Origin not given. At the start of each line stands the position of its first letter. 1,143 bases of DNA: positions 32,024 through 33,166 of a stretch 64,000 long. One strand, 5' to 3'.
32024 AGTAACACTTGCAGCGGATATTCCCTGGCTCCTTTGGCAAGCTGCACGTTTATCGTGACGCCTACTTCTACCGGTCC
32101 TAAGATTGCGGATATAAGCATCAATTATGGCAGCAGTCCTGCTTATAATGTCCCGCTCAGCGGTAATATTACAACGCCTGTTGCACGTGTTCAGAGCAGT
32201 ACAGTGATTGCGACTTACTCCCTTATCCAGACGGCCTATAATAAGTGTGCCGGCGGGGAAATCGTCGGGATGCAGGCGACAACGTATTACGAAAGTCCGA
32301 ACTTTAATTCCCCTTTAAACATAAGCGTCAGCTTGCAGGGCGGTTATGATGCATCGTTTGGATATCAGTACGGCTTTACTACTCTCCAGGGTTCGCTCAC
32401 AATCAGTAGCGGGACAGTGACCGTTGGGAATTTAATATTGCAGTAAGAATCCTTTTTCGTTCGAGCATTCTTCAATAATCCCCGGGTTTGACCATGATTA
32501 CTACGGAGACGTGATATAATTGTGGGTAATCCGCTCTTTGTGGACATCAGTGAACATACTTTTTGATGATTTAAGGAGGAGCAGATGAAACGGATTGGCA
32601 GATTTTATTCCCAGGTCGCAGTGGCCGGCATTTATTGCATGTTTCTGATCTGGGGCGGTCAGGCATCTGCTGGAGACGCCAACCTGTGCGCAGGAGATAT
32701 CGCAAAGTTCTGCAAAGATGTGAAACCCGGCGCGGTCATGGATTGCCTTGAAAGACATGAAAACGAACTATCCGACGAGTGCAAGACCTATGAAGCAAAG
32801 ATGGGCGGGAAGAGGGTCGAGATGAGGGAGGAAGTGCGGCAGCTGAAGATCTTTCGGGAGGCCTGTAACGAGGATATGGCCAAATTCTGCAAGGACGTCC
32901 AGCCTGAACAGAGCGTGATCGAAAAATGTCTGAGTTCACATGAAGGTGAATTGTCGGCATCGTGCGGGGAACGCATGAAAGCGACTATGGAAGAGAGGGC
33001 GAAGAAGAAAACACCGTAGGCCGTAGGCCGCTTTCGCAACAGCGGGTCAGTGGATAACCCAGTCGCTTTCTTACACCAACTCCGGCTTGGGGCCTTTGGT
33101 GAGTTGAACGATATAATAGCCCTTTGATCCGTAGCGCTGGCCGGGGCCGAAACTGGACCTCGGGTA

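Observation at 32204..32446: An ~80-residue C-terminal module shared by the S8 protease and the giant multicopper oxidase (second copy 38004-38246)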

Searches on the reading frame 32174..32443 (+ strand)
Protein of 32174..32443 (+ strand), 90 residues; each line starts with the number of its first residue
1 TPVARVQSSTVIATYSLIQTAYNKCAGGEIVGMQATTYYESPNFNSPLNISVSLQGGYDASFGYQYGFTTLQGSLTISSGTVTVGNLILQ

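Call 13: find_homologous_proteins(query=A1, max_evalue=0.01)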
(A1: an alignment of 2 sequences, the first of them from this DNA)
Query A1 (2 sequences): 46 candidates shared short words with the query, none scored E <= 0.01.

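Call 18: find_related_loci(query=A1, collection=genome_contigs, flank=6000)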
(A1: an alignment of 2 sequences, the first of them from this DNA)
Query A1 (90 aa) in genome_contigs; peptide patterns used: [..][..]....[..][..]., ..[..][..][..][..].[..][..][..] (x = any residue, [..] = any of these).
82 stretches matched a pattern; 9 encode a relative of the query (tblastn E <= 1e-3); 9 distinct loci.
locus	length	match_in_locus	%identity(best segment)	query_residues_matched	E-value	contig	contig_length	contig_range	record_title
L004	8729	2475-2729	43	2-90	5e-17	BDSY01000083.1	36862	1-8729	Bacterium BMS3Abin06 DNA, contig: NODE_30, whole genome shotgun sequence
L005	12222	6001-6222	45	15-90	1e-13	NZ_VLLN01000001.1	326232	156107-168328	Geobacter argillaceus strain ATCC BAA-1139 Ga0052872_scaffold00001.1, whole genome shotgun sequence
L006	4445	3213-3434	41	15-90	1e-13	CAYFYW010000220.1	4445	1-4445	MAG TPA_asm: uncultured Nitrospirales bacterium isolate ERP108616_co1_63 genome assembly, contig: k119_520109, whole gen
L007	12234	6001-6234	35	15-90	4e-9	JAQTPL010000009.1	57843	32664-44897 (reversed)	MAG: bacterium isolate STB_115 NODE_1102_length_57843_cov_3.752686_Sandtown_B, whole genome shotgun sequence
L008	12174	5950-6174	40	15-89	1e-8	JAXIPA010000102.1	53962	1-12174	MAG: Nitrospirota bacterium isolate Fractures_MAG_07 c_000000058027, whole genome shotgun sequence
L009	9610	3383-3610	37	15-89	1e-8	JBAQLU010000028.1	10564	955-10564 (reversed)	MAG: Thermodesulfovibrionales bacterium isolate MFD12052_ilm_asm_bin4 k127_7774, whole genome shotgun sequence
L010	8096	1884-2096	30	12-84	5e-7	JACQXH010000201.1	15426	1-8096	MAG: Nitrospirae bacterium isolate NC_groundwater_1510_Pr4_B-0.1um_44_3 SR1-18-B1_scaffold_400062, whole genome shotgun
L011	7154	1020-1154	40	18-65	5e-6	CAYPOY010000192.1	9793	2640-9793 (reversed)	MAG TPA_asm: uncultured Anaerolineales bacterium isolate SRP214966_co5_314 genome assembly, contig: NODE_6948_length_979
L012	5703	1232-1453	37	15-90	1e-4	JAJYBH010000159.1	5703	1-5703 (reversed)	MAG: Deltaproteobacteria bacterium isolate BP8.bin69 NODE_27656_length_5703_cov_1.887554, whole genome shotgun sequence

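Call 30: search_protein_families(library=pfam, proteins=[L005:5020-6222:+, L004:3-2729:+, L008:3016-6180:+, L006:687-3434:+, L009:2624-3616:+, L012:266-1453:+, L007:511-6234:+, L010:3-2120:+], max_evalue=0.001)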
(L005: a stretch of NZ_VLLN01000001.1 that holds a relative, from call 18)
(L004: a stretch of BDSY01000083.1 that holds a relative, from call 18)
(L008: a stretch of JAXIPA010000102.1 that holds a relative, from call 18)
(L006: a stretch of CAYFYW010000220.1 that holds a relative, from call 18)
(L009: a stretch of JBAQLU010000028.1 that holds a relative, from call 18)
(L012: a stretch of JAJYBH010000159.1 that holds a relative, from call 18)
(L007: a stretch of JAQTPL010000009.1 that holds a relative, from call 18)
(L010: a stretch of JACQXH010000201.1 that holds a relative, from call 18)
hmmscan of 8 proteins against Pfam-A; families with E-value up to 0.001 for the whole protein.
L005:5020-6222:+ (401 aa): 0 families

L004:3-2729:+ (909 aa): 9 families
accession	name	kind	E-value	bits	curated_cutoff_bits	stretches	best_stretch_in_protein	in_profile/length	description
PF18911.6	PKD_4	-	4.2e-29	100.9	27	2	645-730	2-82/85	PKD domain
PF00801.26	PKD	-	9.3e-20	70.9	23.5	2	657-728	11-78/80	PKD domain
PF22544.2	HYDIN_VesB_CFA65-like_Ig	-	9.2e-15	55.1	25.5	2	427-527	1-99/100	HYDIN/CFA65/VesB-like, Ig-like domain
PF22073.2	Cep192_D4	-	4.7e-10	40.1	35.5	0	427-529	2-111/112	Cep192 domain 4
PF15780.11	ASH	-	1.9e-09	38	27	1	434-505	12-82/98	Abnormal spindle-like microcephaly-assoc'd, ASPM-SPD-2-Hydin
PF22352.2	K319L-like_PKD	-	1.3e-08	35.2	27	1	661-730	12-83/84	K319L-like, PKD domain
PF24770.2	Ig-CFAP74_2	-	8e-05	23.6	27.4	0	596-642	137-183/185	CFAP74 second Ig-like domain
PF17161.10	DUF5123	-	0.00071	21.1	35.1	1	288-391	9-102/113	Domain of unknown function (DUF5123)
PF07610.17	DUF1573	-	0.00072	20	26.1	0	593-636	50-93/98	Protein of unknown function (DUF1573)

L008:3016-6180:+ (1055 aa): 10 families
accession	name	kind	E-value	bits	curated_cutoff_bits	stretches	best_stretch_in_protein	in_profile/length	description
PF25390.1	WD40_RLD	-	8.8e-86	288.9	150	2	523-759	94-336/363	RCC1-like domain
PF00415.24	RCC1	-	7e-79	260.7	21.7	7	639-686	1-50/50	Regulator of chromosome condensation (RCC1) repeat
PF13540.12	RCC1_2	-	1.9e-60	199.7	22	6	830-858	2-30/30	Regulator of chromosome condensation (RCC1) repeat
PF07705.17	CARDB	-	1.7e-40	137.8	22.7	3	277-386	1-99/101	CARDB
PF25384.1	Alsin_RLD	-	9.5e-20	71.7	100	1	740-809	242-309/405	Alsin RCC1-like domain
PF18911.6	PKD_4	-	2.6e-15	56.7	27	1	879-961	3-85/85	PKD domain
PF18998.6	Flg_new_2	-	9.2e-10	38.8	23.6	1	105-157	15-71/73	Divergent InlB B-repeat domain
PF00801.26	PKD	-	2.8e-09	37.3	23.5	1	896-955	16-76/80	PKD domain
PF05593.20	RHS_repeat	-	1.3e-06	29.1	22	1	41-69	1-29/38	RHS Repeat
PF14524.12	Wzt_C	-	0.00085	19.8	30.4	0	197-255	53-110/143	Wzt C-terminal domain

L006:687-3434:+ (916 aa): 5 families
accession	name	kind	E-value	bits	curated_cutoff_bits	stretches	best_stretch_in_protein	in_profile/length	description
PF18911.6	PKD_4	-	1.8e-39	134.1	27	3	744-827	3-84/85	PKD domain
PF00801.26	PKD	-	4.7e-30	103.9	23.5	3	750-822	5-77/80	PKD domain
PF22352.2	K319L-like_PKD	-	9e-11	42.1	27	1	588-652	12-81/84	K319L-like, PKD domain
PF13202.12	EF-hand_5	-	0.00018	21.2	25.9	1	257-277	2-23/25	EF hand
PF07495.19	Y_Y_Y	-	0.00061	20.1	26.6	0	597-654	3-61/65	Y_Y_Y domain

L009:2624-3616:+ (331 aa): 8 families
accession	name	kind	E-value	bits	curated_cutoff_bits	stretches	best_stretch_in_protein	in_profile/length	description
PF00041.27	fn3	-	2.1e-22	79.6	25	2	54-138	2-82/84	Fibronectin type III domain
PF25788.1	Ig_Rha78A_N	-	3.6e-09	37.3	27.4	1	157-236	14-101/105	Rha78A-like, N-terminal immunoglobulin domain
PF25059.1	FN3_DSCAM-DSCAML_C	-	5.3e-08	33.5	39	0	67-144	7-81/89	DSCAM/DSCAML C-terminal Fn3-like domain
PF24489.1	Ig_J_second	-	1.5e-07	31.8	27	0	198-232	56-90/105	Tip attachment protein J second Ig-like domain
PF16655.11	PhoD_N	-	0.00011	23.1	30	0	203-221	62-80/90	PhoD-like phosphatase, N-terminal domain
PF05848.17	CtsR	-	0.00012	22.4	23.1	0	63-93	35-65/72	CtsR N-terminal HTH domain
PF16656.11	Pur_ac_phosph_N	-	0.00027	21.9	30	0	157-235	10-92/93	Purple acid Phosphatase, N-terminal domain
PF01108.23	Tissue_fac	-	0.00071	19.8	27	0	50-131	20-105/107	Tissue factor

L012:266-1453:+ (396 aa): 0 families

L007:511-6234:+ (1908 aa): 5 families
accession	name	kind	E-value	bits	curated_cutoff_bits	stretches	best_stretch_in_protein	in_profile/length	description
PF01839.29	FG-GAP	-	2.1e-22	79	22.1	3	1260-1297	2-36/37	FG-GAP repeat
PF19190.6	BACON_2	-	1.9e-16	60.2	25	2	1620-1698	3-80/94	Viral BACON domain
PF13517.12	FG-GAP_3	-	3.6e-11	43.9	26.9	0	1267-1354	1-61/61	FG-GAP-like repeat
PF18884.5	TSP3_bac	-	7.6e-06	26.1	25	1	903-924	1-22/22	Bacterial TSP3 repeat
PF02836.23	Glyco_hydro_2_C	-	8.9e-06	25.5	21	1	208-355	113-229/302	Glycosyl hydrolases family 2, TIM barrel domain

L010:3-2120:+ (706 aa): 3 families
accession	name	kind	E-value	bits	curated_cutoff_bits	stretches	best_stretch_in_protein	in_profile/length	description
PF11617.13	Cu-binding_MopE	-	7.6e-29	100.1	27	3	64-93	1-30/30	Putative metal-binding motif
PF02412.23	TSP_3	-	3.6e-08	33.4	25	1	542-565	1-24/36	Thrombospondin type 3 repeat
PF18884.5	TSP3_bac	-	7.3e-06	26.2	25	0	176-197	1-22/22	Bacterial TSP3 repeat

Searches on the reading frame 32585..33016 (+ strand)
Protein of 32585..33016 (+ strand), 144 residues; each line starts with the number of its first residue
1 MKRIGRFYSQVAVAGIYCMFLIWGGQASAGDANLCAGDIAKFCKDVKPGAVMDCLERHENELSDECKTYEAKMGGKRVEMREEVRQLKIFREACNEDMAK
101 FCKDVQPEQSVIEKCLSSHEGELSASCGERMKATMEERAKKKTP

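Call 6: search_protein_families(library=pfam, proteins=[window:32585-33016:+], max_evalue=0.01)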
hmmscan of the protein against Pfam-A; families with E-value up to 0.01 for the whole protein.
window:32585-33016:+ (144 aa): 3 families
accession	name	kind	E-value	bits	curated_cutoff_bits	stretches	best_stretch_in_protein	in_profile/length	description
PF00839.22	Cys_rich_FGFR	-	5.3e-11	42.9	22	2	78-119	12-53/58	Cysteine rich repeat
PF10203.14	Pet191_N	-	0.003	18.2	24.4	0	43-72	20-49/67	Cytochrome c oxidase assembly protein PET191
PF06747.18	CHCH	-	0.0055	17.2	27.2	0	50-70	7-26/35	CHCH domain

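Call 80: search_protein_families(library=ncbifam, proteins=[window:32585-33016:+], max_evalue=0.001)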
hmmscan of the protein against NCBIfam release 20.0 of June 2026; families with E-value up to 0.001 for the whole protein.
window:32585-33016:+ (144 aa): 0 families
